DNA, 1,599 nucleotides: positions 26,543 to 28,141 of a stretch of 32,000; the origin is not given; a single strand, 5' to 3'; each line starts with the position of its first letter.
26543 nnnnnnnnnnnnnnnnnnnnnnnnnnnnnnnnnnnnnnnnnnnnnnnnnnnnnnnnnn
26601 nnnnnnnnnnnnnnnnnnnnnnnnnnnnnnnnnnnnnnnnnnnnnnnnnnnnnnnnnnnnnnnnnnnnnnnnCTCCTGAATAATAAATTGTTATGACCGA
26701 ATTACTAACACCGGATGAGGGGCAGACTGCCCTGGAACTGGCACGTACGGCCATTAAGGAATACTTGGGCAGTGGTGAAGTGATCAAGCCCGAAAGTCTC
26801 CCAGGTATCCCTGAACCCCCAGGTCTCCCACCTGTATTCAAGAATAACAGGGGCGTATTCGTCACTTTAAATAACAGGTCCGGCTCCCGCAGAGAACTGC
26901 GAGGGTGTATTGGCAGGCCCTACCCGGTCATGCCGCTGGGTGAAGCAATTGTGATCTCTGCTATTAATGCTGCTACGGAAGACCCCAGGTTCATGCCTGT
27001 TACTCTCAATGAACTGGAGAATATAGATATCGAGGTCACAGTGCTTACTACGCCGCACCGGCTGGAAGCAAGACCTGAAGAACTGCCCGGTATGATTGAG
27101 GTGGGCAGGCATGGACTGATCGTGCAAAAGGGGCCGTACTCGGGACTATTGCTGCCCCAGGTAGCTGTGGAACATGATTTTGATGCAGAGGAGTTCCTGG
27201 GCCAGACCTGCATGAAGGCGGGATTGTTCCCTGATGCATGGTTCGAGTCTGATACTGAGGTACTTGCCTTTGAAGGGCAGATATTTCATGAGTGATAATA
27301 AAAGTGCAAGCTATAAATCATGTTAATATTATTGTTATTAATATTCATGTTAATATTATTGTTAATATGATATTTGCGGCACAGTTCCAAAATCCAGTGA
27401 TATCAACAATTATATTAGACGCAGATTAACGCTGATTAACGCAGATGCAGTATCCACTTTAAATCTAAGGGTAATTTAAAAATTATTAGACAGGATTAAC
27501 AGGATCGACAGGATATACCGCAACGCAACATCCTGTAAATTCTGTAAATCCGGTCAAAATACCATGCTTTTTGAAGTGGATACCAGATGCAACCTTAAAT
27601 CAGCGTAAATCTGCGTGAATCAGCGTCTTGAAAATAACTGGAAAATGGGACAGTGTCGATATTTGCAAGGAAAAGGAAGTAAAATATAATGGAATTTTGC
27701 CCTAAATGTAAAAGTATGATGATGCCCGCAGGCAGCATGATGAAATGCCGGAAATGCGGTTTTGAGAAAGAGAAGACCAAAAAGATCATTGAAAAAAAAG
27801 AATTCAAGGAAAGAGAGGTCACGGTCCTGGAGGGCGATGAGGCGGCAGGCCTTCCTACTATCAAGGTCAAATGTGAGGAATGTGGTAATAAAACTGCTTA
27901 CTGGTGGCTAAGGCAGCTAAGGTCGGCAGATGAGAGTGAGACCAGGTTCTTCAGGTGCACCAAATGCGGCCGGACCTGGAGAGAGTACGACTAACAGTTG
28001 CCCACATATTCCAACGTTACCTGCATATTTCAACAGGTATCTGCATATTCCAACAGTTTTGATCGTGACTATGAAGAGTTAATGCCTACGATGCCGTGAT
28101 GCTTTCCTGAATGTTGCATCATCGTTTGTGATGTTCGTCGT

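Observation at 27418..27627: Hairpin-within-hairpin immediately upstream of tfs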

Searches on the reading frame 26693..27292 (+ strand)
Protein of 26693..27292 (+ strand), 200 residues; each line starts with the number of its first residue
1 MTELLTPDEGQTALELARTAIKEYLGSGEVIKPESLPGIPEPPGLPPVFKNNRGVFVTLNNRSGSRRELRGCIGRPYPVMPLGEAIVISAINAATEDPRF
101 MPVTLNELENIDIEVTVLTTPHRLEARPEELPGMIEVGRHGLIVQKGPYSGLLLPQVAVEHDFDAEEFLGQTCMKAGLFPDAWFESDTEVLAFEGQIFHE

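Call 17: find_related_loci(query=window:26693-27292:+, collection=genome_contigs, flank=10000)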
Query window:26693-27292:+ (200 aa) in genome_contigs; peptide patterns used: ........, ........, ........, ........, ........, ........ (x = any residue, [..] = any of these).
275 stretches matched a pattern; 73 encode a relative of the query (tblastn E <= 1e-3); 73 distinct loci.
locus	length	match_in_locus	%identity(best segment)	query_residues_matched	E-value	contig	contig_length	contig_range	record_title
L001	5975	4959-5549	94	1-200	2e-121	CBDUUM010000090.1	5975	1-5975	MAG TPA_asm: uncultured Methanosarcinales archaeon isolate SRR21487742_binner12_Refined_145 genome assembly, contig: ERZ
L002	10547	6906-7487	90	1-200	3e-118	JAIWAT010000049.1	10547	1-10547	MAG: Anaerolineales bacterium isolate SFP3_US_05_5 NODE_2351_length_10547_cov_44.472649, whole genome shotgun sequence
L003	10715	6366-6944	90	1-199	6e-116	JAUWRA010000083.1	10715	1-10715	MAG: Methanosarcinales archaeon isolate CSMAG_2516 CSMAG_2516_k141_238358_length_10715_cov_114.7628, whole genome shotgu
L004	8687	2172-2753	89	1-200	1e-115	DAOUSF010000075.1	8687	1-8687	MAG TPA_asm: Methanosarcinales archaeon isolate CSMAG_539 CSMAG_539_k127_57841_length_8687_cov_16.0000, whole genome sho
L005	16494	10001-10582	88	1-200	3e-114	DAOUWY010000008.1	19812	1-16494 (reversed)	MAG TPA_asm: Methanosarcinales archaeon isolate CSMAG_887 CSMAG_887_k141_45977_length_19812_cov_438.6660, whole genome s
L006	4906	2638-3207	88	1-199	3e-113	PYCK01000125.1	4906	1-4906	MAG: Candidatus Methanocomedens sp. isolate S7142MS1 EAHJLNLH_137, whole genome shotgun sequence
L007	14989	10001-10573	72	1-200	3e-92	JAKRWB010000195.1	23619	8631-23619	MAG: ANME-2 cluster archaeon isolate MAG_011 MAG_011_Methanosarcinales_contig_1540847, whole genome shotgun sequence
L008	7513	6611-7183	75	1-200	9e-88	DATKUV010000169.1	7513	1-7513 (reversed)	MAG TPA_asm: Candidatus Nanoarchaeia archaeon isolate SMAG_U14116 k141_632819, whole genome shotgun sequence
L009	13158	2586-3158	74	1-200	1e-86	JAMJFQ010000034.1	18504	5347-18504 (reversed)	MAG: ANME-2 cluster archaeon isolate B4-03 NODE_357_length_18504_cov_304.905632, whole genome shotgun sequence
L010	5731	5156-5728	73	1-200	3e-85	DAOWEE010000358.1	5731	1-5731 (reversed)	MAG TPA_asm: Methanosarcinales archaeon isolate CSMAG_1931 CSMAG_1931_k141_2736762_length_5731_cov_23.8222, whole genome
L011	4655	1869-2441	72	1-200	4e-84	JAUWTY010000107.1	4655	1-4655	MAG: Methanosarcinales archaeon isolate CSMAG_2592 CSMAG_2592_k141_292628_length_4655_cov_10.9513, whole genome shotgun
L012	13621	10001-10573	70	1-200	6e-81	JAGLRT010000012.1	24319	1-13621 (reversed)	MAG: Methanosarcinales archaeon isolate RS_9_25 ROV157_9.bin.25.fa_12, whole genome shotgun sequence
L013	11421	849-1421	70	1-200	6e-79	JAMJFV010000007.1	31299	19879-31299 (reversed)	MAG: ANME-2 cluster archaeon isolate B4-08 NODE_7_length_31299_cov_8.981020, whole genome shotgun sequence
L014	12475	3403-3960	62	4-200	4e-73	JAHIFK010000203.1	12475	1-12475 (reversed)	MAG: Methanobacteriota archaeon isolate KR11_0.1_MetaG.mb.84 KR11_0.1_MetaG.mb.84_k141_724158, whole genome shotgun sequ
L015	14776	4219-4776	62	4-200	4e-72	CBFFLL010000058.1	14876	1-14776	Candidatus Methanoperedens nitroreducens isolate unclassified Methanoperidens genome assembly, contig: MAG037_58, whole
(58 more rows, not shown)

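Call 92: search_protein_families(library=pfam, proteins=[window:26693-27292:+])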
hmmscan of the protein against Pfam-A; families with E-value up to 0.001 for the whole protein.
window:26693-27292:+ (200 aa): 1 family
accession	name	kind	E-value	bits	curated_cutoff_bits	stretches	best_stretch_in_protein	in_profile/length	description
PF01871.22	AMMECR1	-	2.9e-52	177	25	1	14-198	1-168/168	AMMECR1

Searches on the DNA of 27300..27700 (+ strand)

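Call 36: search_rna_families(source=window, start=27300, end=27700, threshold=evalue, max_evalue=10)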
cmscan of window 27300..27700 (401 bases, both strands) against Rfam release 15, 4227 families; matches with E-value up to 10: 8.
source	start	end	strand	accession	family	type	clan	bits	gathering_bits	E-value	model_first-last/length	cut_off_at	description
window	27485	27559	-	RF03585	mir-3938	Gene; miRNA;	-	26.9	94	0.002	1-88/88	no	mir-3938 microRNA precursor family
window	27319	27387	-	RF03161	S15-Flavobacteria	Cis-reg; leader;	CL00121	25.7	46.5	0.27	1-66/66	no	S15-Flavobacteria ribosomal protein leader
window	27350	27416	-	RF03716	mir-7131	Gene; miRNA;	-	17.3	74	0.97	1-84/84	no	mir-7131 microRNA precursor family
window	27490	27545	-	RF03289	mir-1205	Gene; miRNA;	-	16.4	75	0.82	1-63/63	no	mir-1205 microRNA precursor family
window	27318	27400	-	RF02544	mt-tmRNA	Gene;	CL00001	16.2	65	6.2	1-77/77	no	Mitochondrion-encoded tmRNA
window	27352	27418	+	RF03716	mir-7131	Gene; miRNA;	-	14.2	74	7.2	1-84/84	no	mir-7131 microRNA precursor family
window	27300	27348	-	RF02933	ARRPOF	Gene; sRNA;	-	9.8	127.2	5.7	1-49/256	3'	ARRPOF RNA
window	27313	27350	+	RF02933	ARRPOF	Gene; sRNA;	-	9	127.2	9.5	1-256/256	no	ARRPOF RNA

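Call 40: search_dna_similar(query=window:27378-27657:+, collection=plasmids, mode=distant, max_evalue=0.01, max_rows=30)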
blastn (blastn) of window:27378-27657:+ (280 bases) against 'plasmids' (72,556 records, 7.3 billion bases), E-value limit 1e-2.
Records with a match: 3; places in all: 3; records where one place covers at least 80% of the query: 0.
Best place of each record, by identity: 60-80% 3.
By first word of the organism name: Spirosoma 2; Candidatus 1.
By predicted mobility (MOB-suite, as given by PLSDB): non-mobilizable 3.
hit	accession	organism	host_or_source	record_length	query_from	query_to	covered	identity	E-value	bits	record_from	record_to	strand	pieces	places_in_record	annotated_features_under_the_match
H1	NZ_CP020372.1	Candidatus Thiodictyon syntrophicum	meromictic lake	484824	103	183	29%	76.5%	1e-5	58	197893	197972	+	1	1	none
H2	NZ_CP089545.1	Spirosoma oryzicola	Single cell,Surface layer of rice grains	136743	106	185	29%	75.0%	6e-3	48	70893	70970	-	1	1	none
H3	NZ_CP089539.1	Spirosoma oryzicola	Single cell,Surface layer of rice grains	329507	106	180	27%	76.3%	1e-4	54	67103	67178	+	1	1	none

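Call 41: get_annotated_region(hit=H1, flank=1500)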
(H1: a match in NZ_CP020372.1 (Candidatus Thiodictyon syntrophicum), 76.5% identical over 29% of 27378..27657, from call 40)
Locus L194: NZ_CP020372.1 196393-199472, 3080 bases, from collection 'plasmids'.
description: Candidatus Thiodictyon syntrophicum strain Cad16T plasmid pTs485, complete sequence
organism: Candidatus Thiodictyon syntrophicum (NCBI taxid 1166950)
taxonomy: Bacteria; Pseudomonadota; Gammaproteobacteria; Chromatiales; Chromatiaceae; Thiodictyon; Candidatus Thiodictyon syntrophicum
host: -; source: meromictic lake; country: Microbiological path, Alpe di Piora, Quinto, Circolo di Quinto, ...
typing (MOB-suite, as given by PLSDB): non-mobilizable
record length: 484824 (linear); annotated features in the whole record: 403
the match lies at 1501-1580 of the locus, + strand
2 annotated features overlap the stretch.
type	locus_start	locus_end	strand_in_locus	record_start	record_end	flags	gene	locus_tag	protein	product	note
CDS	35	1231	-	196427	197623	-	-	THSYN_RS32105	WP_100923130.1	RtcB family protein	GO:0006396 - RNA processing [Evidence IEA]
CDS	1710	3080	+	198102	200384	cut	-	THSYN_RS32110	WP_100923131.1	2OG-Fe(II) oxygenase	-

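Call 42: get_annotated_region(hit=H3, flank=1500)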
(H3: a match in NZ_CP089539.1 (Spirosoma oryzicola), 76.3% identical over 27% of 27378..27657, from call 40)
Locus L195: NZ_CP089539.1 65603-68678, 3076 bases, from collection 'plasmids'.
description: Spirosoma oryzicola strain RHs26 plasmid unnamed1, complete sequence
organism: Spirosoma oryzicola (NCBI taxid 2898794)
taxonomy: Bacteria; Bacteroidota; Cytophagia; Cytophagales; Cytophagaceae; Spirosoma; Spirosoma oryzicola
host: -; source: Single cell,Surface layer of rice grains; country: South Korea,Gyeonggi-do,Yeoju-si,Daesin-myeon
typing (MOB-suite, as given by PLSDB): non-mobilizable
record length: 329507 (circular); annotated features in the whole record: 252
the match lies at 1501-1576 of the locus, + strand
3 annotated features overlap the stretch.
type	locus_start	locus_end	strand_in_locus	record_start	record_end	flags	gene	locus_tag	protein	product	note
CDS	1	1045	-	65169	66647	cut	-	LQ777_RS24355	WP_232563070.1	ATP-binding protein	-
CDS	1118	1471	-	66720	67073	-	nirD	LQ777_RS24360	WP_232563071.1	nitrite reductase small subunit NirD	-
CDS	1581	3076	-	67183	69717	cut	nirB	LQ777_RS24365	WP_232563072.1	nitrite reductase large subunit NirB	GO:0042128 - nitrate assimilation [Evidence IEA]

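Call 73: search_dna_similar(query=window:27486-27558:+, collection=plasmids, mode=distant, max_evalue=1, max_rows=40)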
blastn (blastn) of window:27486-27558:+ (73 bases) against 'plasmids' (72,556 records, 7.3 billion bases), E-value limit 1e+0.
Records with a match: 6; places in all: 8; records where one place covers at least 80% of the query: 4.
Best place of each record, by identity: 95-99% 2; 60-80% 4.
By first word of the organism name: Spirosoma 3; Yersinia 2; Candidatus 1.
By predicted mobility (MOB-suite, as given by PLSDB): non-mobilizable 6.
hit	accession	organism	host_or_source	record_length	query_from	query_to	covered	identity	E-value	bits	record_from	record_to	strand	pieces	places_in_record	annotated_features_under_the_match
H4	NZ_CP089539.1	Spirosoma oryzicola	Single cell,Surface layer of rice grains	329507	1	72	99%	76.7%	8e-5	53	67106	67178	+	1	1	none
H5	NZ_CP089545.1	Spirosoma oryzicola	Single cell,Surface layer of rice grains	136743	4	73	96%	77.8%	3e-3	46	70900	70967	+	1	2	none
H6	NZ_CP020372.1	Candidatus Thiodictyon syntrophicum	meromictic lake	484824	4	73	96%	77.1%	8e-5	52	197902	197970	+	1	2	none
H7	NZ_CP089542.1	Spirosoma oryzicola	Single cell,Surface layer of rice grains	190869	4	73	96%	74.3%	3e-3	46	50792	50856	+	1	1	none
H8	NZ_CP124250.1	Yersinia enterocolitica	-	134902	8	31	33%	95.8%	5e-1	40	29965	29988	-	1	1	type VI secretion system protein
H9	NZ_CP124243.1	Yersinia enterocolitica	-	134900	8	31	33%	95.8%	5e-1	40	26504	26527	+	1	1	type VI secretion system protein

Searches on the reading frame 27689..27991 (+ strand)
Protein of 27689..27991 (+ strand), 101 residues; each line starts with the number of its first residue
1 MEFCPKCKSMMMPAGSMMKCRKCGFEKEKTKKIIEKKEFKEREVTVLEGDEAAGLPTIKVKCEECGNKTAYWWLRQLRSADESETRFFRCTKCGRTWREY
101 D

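Call 15: find_encoding_contigs(protein=window:27689-27991:+, flank=3000, max_places=10)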
Protein window:27689-27991:+ (101 aa): no gene with exactly this product is on record in the collection.

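Call 92: search_protein_families(library=pfam, proteins=[window:27689-27991:+])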
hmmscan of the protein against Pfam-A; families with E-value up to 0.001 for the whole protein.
window:27689-27991:+ (101 aa): 4 families
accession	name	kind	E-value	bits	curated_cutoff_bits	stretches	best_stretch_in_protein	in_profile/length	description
PF01096.23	Zn_ribbon_TFIIS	-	2.3e-17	63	21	1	60-98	1-39/39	Transcription factor S-II (TFIIS)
PF02150.21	Zn_ribbon_RPB9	-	1.2e-07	32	25.2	1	1-30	1-34/36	RNA polymerases M/15 Kd subunit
PF09723.15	Zn_ribbon_8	-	0.00089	19.7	34.4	0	19-36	7-24/41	Zinc ribbon domain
PF22289.1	DmmA-like_C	-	0.00097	19.5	27.4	0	3-25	3-26/44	Dimethylamine monooxygenase subunit DmmA-like, C-terminal domain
